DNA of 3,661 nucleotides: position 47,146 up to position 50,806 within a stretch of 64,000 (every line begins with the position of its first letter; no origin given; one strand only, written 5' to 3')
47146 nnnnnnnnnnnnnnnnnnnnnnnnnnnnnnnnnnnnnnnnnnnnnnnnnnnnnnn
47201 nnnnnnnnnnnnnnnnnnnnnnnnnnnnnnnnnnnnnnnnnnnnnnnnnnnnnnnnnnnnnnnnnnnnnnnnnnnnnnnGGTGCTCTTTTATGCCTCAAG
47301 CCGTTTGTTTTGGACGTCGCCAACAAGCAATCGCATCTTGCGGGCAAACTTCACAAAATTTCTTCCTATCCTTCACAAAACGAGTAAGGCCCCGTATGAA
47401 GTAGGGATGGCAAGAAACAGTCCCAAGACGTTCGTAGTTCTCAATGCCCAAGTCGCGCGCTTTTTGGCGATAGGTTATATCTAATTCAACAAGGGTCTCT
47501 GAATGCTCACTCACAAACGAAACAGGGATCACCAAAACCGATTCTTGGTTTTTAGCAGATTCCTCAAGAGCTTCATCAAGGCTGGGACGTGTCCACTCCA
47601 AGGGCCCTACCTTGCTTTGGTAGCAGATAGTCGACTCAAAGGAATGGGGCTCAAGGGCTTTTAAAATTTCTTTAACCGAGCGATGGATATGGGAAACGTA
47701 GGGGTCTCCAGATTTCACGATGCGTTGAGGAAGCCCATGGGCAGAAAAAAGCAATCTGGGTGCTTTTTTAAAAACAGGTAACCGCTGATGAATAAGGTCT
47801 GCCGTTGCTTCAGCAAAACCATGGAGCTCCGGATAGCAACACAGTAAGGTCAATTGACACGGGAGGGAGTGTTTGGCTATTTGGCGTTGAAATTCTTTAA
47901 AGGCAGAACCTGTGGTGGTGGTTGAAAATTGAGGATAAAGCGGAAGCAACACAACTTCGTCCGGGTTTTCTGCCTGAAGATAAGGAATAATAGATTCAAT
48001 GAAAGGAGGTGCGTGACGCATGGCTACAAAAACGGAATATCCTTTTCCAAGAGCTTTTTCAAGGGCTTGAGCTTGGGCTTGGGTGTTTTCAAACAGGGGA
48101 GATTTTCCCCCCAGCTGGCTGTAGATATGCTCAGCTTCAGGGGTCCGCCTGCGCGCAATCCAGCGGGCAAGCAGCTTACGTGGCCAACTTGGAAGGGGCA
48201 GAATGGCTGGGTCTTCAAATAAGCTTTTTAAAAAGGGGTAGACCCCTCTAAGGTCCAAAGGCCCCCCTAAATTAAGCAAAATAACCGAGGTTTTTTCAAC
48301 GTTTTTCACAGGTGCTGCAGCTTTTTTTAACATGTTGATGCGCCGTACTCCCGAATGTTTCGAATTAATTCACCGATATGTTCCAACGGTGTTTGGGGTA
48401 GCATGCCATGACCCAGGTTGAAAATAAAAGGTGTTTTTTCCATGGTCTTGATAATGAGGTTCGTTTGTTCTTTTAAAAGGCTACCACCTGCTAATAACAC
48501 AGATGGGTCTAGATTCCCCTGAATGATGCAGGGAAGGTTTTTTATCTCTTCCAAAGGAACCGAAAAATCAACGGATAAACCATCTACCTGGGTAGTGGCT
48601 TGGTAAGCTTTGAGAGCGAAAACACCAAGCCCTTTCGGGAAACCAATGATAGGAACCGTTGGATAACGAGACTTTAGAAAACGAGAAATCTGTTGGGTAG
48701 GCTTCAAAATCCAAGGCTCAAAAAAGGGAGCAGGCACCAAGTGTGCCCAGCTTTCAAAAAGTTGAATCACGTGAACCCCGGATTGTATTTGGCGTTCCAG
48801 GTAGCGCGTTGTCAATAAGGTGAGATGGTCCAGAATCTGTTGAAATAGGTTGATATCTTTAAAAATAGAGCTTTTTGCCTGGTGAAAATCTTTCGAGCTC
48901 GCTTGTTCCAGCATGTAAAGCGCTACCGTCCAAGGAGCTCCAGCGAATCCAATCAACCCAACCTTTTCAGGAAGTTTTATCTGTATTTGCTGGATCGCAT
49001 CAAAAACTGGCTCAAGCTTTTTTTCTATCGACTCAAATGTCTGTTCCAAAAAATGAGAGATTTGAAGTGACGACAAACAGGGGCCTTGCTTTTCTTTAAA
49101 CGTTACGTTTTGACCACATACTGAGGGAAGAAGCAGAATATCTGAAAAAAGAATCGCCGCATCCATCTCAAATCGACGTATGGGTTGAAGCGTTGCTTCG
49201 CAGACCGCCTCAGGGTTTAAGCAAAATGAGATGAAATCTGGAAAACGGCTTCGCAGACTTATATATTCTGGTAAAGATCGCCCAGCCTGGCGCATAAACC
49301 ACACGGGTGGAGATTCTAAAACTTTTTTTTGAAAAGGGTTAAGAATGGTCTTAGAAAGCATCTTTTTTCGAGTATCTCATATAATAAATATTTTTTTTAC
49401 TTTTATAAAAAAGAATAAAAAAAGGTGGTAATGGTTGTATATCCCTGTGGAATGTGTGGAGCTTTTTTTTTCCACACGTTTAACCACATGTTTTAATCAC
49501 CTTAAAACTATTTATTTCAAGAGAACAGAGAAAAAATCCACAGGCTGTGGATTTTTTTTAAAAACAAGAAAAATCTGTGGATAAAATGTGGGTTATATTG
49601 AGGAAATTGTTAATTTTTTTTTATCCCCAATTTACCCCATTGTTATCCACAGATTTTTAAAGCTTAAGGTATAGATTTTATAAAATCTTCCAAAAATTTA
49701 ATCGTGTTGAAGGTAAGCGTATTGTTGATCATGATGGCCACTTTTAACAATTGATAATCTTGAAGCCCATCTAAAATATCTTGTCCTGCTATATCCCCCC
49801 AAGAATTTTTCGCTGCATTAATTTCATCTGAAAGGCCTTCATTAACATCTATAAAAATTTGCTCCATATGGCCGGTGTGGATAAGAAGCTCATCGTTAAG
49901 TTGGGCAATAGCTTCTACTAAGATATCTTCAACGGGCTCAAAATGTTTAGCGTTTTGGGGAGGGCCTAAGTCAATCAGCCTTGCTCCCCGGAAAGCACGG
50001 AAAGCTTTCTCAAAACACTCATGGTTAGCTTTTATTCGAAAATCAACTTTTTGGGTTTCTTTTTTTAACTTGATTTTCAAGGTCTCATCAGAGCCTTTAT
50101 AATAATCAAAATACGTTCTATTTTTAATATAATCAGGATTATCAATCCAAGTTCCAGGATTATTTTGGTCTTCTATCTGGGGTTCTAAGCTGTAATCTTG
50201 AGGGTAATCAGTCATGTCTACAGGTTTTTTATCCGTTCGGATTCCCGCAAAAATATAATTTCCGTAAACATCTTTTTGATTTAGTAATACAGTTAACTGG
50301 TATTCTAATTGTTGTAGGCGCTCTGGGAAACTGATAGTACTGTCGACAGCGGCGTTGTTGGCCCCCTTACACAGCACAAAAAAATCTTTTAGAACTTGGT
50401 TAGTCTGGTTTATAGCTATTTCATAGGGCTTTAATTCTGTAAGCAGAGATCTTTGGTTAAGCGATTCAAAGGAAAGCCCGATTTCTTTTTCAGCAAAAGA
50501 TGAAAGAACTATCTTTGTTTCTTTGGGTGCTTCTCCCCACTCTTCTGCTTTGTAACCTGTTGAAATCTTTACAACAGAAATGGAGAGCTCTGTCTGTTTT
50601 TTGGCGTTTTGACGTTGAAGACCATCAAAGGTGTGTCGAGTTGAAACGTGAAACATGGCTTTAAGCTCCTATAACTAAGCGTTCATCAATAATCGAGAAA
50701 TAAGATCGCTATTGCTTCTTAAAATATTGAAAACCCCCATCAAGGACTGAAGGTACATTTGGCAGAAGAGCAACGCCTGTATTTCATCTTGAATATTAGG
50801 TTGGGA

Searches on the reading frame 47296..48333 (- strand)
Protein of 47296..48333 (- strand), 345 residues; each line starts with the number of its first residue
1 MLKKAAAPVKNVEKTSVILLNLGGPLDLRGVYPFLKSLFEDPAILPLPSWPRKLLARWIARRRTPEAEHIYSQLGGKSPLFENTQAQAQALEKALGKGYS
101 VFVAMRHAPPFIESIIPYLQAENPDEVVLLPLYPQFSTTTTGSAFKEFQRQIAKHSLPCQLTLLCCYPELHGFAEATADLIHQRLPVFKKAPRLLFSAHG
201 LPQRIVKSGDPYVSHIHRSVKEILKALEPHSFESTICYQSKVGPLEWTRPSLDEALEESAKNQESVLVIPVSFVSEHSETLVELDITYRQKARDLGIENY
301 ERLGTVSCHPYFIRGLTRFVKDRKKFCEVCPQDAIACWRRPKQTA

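Call 7: search_protein_families(library=ncbifam, proteins=[window:47296-48333:-])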
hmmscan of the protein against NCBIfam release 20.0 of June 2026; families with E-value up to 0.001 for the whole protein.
window:47296-48333:- (345 aa): 3 families
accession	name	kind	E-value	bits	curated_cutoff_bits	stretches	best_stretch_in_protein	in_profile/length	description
TIGR00109.1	hemH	equivalog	5.5e-81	272.5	124.6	1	13-324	4-321/322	ferrochelatase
NF009095.0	PRK12435.1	subfamily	8.1e-25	87.6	455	1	69-324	44-307/311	ferrochelatase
NF000689.1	PRK00035.2-1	equivalog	1.9e-24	86.2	408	1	17-323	5-310/311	ferrochelatase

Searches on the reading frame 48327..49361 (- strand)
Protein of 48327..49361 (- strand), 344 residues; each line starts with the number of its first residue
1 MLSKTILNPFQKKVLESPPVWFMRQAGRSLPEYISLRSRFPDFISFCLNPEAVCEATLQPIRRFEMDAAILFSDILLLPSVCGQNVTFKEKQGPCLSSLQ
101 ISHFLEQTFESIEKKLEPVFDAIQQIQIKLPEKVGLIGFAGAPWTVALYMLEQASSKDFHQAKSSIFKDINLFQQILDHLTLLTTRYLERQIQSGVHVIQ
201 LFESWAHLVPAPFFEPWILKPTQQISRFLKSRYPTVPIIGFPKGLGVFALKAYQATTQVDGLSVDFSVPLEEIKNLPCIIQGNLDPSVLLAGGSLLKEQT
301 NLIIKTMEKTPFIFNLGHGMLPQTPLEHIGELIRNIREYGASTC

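Call 7: search_protein_families(library=ncbifam, proteins=[window:48327-49361:-])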
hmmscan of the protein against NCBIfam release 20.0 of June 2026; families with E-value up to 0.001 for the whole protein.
window:48327-49361:- (344 aa): 5 families
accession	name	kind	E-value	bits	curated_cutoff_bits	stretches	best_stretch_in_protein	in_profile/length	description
TIGR01464.1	hemE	equivalog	1.3e-104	349.9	302.95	1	6-337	2-337/338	uroporphyrinogen decarboxylase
NF004889.0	PRK06252.1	subfamily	3e-12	46.2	244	1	113-341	118-338/340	methylcobalamin:coenzyme M methyltransferase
TIGR01463.1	mtaA_cmuA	subfamily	4.7e-08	32.7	235.4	1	49-339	48-338/340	MtaA/CmuA family methyltransferase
NF041608.1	methylcob_mtaseMtbA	equivalog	4.8e-08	32.5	600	1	109-338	114-336/339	methylcobamide:CoM methyltransferase MtbA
NF040654.1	MtaA_Meth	equivalog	1.7e-07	30.5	400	1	114-339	117-335/337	methylcobamide:CoM methyltransferase MtaA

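Call 8: find_related_loci(query=window:48327-49361:-, collection=genome_contigs, flank=10000)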
Query window:48327-49361:- (344 aa) in genome_contigs; peptide patterns used: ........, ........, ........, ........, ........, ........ (x = any residue, [..] = any of these).
59 stretches matched a pattern; 4 encode a relative of the query (tblastn E <= 1e-3); 4 distinct loci.
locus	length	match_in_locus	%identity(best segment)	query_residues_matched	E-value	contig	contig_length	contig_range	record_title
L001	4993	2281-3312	92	1-344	0e+0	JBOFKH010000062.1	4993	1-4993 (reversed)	MAG: Alphaproteobacteria bacterium isolate WFFMC_MAG_371 k139_37414_flag=1_multi=5.0000_len=4993, whole genome shotgun s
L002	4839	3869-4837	89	1-323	0e+0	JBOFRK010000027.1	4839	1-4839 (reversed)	MAG: Alphaproteobacteria bacterium isolate WFFMC_MAG_684 k139_127752_flag=1_multi=7.0000_len=4839, whole genome shotgun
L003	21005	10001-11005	39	6-339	4e-78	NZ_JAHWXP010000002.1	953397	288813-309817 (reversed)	Alteriqipengyuania abyssalis strain NZ-12B 2, whole genome shotgun sequence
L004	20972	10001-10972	31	16-340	4e-47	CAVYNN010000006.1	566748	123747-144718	MAG: uncultured Actinomycetota bacterium isolate MFD05705.bin.1.221 genome assembly, contig: contig_34273, whole genome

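Call 20: find_related_loci(query=window:48327-49361:-, collection=metagenome_contigs, flank=6000)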
Query window:48327-49361:- (344 aa) in metagenome_contigs; peptide patterns used: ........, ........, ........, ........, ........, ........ (x = any residue, [..] = any of these).
95 stretches matched a pattern; 2 encode a relative of the query (tblastn E <= 1e-3); 2 distinct loci.
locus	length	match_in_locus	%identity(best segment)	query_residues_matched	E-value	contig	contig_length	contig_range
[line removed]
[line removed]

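Call 22: find_homologous_proteins(query=window:48327-49361:-, max_evalue=1e-60)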
Query window:48327-49361:- (344 aa): 5223 proteins with E <= 1e-60 among 8000 candidates; the best 120 are listed.
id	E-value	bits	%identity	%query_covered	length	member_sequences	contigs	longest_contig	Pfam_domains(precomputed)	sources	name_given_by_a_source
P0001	6.0e-228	774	100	100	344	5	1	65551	PF01208.24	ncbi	ncbi:MAG: uroporphyrinogen decarboxylase [Alphaproteobacteria bacterium]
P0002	1.6e-203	694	87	100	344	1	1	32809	PF01208.24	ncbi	ncbi:MAG: uroporphyrinogen decarboxylase [Alphaproteobacteria bacterium]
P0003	7.1e-175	599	76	99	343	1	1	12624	PF01208.24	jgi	jgi:uroporphyrinogen decarboxylase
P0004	5.9e-141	488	62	98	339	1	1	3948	PF01208.24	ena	-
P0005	2.1e-119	417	56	99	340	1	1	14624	PF01208.24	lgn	-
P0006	3.7e-110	387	55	92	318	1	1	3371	PF01208.24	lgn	-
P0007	1.4e-108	381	51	99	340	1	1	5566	PF01208.24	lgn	-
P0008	5.5e-98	347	49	97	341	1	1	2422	PF01208.24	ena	-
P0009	4.5e-95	337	47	99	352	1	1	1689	PF01208.24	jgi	jgi:uroporphyrinogen decarboxylase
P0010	7.6e-95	336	48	97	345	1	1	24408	PF01208.24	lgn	-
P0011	2.5e-94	335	45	98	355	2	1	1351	PF01208.24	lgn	-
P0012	3.7e-94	334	48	97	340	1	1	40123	PF01208.24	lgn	-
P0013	7.8e-94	333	47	96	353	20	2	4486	PF01208.24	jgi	jgi:uroporphyrinogen decarboxylase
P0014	8.1e-94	333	47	99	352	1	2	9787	PF01208.24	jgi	jgi:uroporphyrinogen decarboxylase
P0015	1.0e-93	333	46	99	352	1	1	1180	PF01208.24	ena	-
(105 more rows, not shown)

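Call 23: find_encoding_contigs(protein=P0002, flank=10000, max_places=2)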
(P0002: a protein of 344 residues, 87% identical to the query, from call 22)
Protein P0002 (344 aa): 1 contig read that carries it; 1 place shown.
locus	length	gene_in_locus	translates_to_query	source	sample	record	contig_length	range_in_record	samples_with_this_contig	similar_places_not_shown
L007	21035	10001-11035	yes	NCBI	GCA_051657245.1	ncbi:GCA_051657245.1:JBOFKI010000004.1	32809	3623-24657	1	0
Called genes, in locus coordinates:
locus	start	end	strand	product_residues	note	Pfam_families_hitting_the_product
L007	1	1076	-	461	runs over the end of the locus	PF00289:Biotin_carb_N, PF02786:CPSase_L_D2, PF02222:ATP-grasp, PF07478:Dala_Dala_lig_C, PF02785:Biotin_carb_C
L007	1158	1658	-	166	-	PF00364:Biotin_lipoyl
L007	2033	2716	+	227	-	PF13505:OMP_b-brl (weak)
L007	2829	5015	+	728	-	PF01966:HD, PF13328:HD_4, PF04607:RelA_SpoT, PF02824:TGS, PF19296:RelA_AH, PF28438:RelA_RIS, PF13291:ACT_4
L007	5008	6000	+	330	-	PF06325:PrmA, PF05175:MTS, PF13489:Methyltransf_23, PF02475:TRM5-TYW2_MTfase (weak), PF13847:Methyltransf_31 (weak), PF08241:Methyltransf_11 (weak), PF08242:Methyltransf_12 (weak), PF13649:Methyltransf_25 (weak)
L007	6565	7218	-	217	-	-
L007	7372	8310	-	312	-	PF00691:OmpA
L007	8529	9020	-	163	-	PF09361:Phasin_2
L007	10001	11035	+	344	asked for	PF01208:URO-D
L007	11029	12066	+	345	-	PF00762:Ferrochelatase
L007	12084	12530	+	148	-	PF03653:UPF0093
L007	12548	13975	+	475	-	PF00749:tRNA-synt_1c, PF19269:Anticodon_2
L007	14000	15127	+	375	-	PF01098:FTSW_RODA_SPOVE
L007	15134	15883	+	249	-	PF01416:PseudoU_synth_1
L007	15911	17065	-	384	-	PF21102:DprA_N, PF02481:DNA_processg_A, PF17782:WHD_DprA (faint)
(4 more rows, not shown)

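Call 24: find_encoding_contigs(protein=P0003, flank=10000, max_places=2)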
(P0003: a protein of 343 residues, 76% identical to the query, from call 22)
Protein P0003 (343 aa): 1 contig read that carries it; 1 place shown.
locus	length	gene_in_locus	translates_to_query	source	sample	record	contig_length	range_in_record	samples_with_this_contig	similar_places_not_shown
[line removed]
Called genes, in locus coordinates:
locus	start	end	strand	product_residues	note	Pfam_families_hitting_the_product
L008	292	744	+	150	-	PF00588:SpoU_methylase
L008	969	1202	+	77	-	-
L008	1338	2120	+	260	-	PF00072:Response_reg, PF00486:Trans_reg_C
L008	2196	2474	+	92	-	PF01722:BolA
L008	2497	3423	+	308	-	PF01510:Amidase_2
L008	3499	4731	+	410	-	PF02119:FlgI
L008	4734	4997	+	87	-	-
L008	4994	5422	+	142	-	-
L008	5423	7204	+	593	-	PF22638:FlgK_D1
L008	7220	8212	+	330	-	-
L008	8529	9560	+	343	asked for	PF01208:URO-D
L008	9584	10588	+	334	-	PF00762:Ferrochelatase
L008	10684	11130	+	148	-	PF03653:UPF0093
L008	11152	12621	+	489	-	PF00749:tRNA-synt_1c, PF19269:Anticodon_2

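Call 25: find_encoding_contigs(protein=P0004, flank=10000, max_places=2)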
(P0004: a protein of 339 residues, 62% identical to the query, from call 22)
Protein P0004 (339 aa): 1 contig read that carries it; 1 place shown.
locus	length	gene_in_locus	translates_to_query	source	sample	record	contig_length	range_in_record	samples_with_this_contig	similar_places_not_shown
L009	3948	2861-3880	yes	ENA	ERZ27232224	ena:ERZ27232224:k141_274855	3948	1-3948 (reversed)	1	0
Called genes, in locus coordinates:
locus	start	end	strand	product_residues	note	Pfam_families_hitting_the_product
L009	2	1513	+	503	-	?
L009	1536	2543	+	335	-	-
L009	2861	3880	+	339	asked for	PF01208:URO-D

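Call 26: find_encoding_contigs(protein=P0005, flank=10000, max_places=2)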
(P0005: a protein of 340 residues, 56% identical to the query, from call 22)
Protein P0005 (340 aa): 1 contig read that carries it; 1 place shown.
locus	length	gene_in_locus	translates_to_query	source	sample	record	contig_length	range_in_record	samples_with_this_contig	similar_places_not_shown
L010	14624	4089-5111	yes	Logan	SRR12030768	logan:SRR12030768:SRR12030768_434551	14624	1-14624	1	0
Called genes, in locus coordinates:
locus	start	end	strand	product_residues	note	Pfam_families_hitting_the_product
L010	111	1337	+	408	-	PF00083:Sugar_tr, PF07690:MFS_1, PF12832:MFS_1_like, PF00083:Sugar_tr, PF07690:MFS_1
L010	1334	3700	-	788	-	-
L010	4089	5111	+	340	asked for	PF01208:URO-D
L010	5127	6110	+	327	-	PF00762:Ferrochelatase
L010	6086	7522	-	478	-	PF02321:OEP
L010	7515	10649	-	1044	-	PF00873:ACR_tran, PF03176:MMPL, PF02355:SecD_SecF_C (faint)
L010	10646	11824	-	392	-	PF25917:BSH_RND, PF25876:HH_MFP_RND, PF25878:HH_AAEA_pHBA (weak), PF25881:HH_YBHG (weak), PF25944:Beta-barrel_RND, PF25967:RND-MFP_C, PF25989:YknX_C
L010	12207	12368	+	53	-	-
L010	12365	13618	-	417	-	PF00275:EPSP_synthase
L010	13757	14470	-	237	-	PF01255:Prenyltransf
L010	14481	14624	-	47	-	?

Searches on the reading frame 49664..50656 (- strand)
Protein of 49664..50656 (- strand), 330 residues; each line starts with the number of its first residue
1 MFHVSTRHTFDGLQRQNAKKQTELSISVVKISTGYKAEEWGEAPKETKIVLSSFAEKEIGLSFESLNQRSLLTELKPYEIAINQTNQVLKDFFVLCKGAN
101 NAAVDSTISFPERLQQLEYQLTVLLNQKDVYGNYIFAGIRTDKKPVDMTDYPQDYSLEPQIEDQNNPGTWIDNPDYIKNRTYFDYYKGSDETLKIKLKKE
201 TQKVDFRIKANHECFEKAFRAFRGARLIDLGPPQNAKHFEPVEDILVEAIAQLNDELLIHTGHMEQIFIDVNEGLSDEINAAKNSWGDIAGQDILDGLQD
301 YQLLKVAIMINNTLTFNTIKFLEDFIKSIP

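Call 7: search_protein_families(library=ncbifam, proteins=[window:49664-50656:-])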
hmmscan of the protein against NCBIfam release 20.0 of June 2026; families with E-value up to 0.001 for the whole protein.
window:49664-50656:- (330 aa): 4 families
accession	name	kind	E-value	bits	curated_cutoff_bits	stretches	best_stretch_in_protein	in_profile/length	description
TIGR02550.1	flagell_flgL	equivalog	2.5e-11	43.5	127.2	1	4-211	2-220/387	flagellar hook-associated protein FlgL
NF006489.0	PRK08913.1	equivalog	1.9e-06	27.6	217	1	80-223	80-202/303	flagellin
NF009361.0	PRK12717.1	equivalog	1.9e-06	26.7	407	1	18-145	17-145/524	flagellar hook-associated protein 3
NF004669.0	PRK06008.1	equivalog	0.00036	20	230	0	85-151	90-148/348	flagellar hook-associated family protein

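Call 48: find_homologous_proteins(query=window:49664-50656:-, max_evalue=1e-40)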
Query window:49664-50656:- (330 aa): 3 proteins with E <= 1e-40 among 1172 candidates.
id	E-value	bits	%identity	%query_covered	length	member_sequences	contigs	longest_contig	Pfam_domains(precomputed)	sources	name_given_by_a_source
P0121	9.6e-200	680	90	100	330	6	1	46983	-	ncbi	ncbi:MAG: hypothetical protein ACRCYZ_04445 [Alphaproteobacteria bacterium]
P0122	5.4e-171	586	78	100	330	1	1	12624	-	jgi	jgi:flagellin-like hook-associated protein FlgL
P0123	6.2e-140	484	64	100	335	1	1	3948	-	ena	-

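Call 49: find_encoding_contigs(protein=P0121, flank=10000, max_places=4)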
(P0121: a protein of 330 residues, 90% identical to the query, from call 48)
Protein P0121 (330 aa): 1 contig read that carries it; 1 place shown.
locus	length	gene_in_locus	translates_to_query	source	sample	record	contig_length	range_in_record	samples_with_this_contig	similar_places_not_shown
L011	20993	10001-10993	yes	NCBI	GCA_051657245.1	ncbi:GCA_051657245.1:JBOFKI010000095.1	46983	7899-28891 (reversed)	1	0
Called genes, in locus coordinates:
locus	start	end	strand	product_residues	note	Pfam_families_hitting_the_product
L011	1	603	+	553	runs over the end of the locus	PF00753:Lactamase_B, PF12706:Lactamase_B_2, PF22505:RNase_J_b_CASP, PF07521:RMMBL, PF17770:RNase_J_C (weak)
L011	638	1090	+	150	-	PF00588:SpoU_methylase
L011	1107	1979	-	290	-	PF13462:Thioredoxin_4, PF13098:Thioredoxin_2, PF01323:DSBA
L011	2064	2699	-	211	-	PF00398:RrnaAD (weak), PF01728:FtsJ (weak), PF08241:Methyltransf_11 (weak), PF13649:Methyltransf_25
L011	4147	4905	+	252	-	PF00072:Response_reg, PF00486:Trans_reg_C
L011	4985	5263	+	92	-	PF01722:BolA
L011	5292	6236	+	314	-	PF01510:Amidase_2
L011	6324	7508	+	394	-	PF02119:FlgI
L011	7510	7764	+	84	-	-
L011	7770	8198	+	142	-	-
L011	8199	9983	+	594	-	PF22638:FlgK_D1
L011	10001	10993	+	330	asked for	-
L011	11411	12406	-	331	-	PF05982:Sbt_1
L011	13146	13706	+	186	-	-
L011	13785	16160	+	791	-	PF13491:FtsK_4TM, PF17854:FtsK_alpha, PF01580:FtsK_SpoIIIE, PF09397:FtsK_gamma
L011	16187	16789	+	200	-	PF03548:LolA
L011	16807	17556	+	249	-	PF00902:TatC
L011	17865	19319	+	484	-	PF05697:Trigger_N, PF05698:Trigger_C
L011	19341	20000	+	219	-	PF00574:CLP_protease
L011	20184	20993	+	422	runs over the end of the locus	PF06689:zf-C4_ClpX, PF01078:Mg_chelatase (faint), PF05496:RuvB_N (faint), PF00004:AAA, PF07724:AAA_2, PF07728:AAA_5 (weak), PF13401:AAA_22 (faint), PF10431:ClpB_D2-small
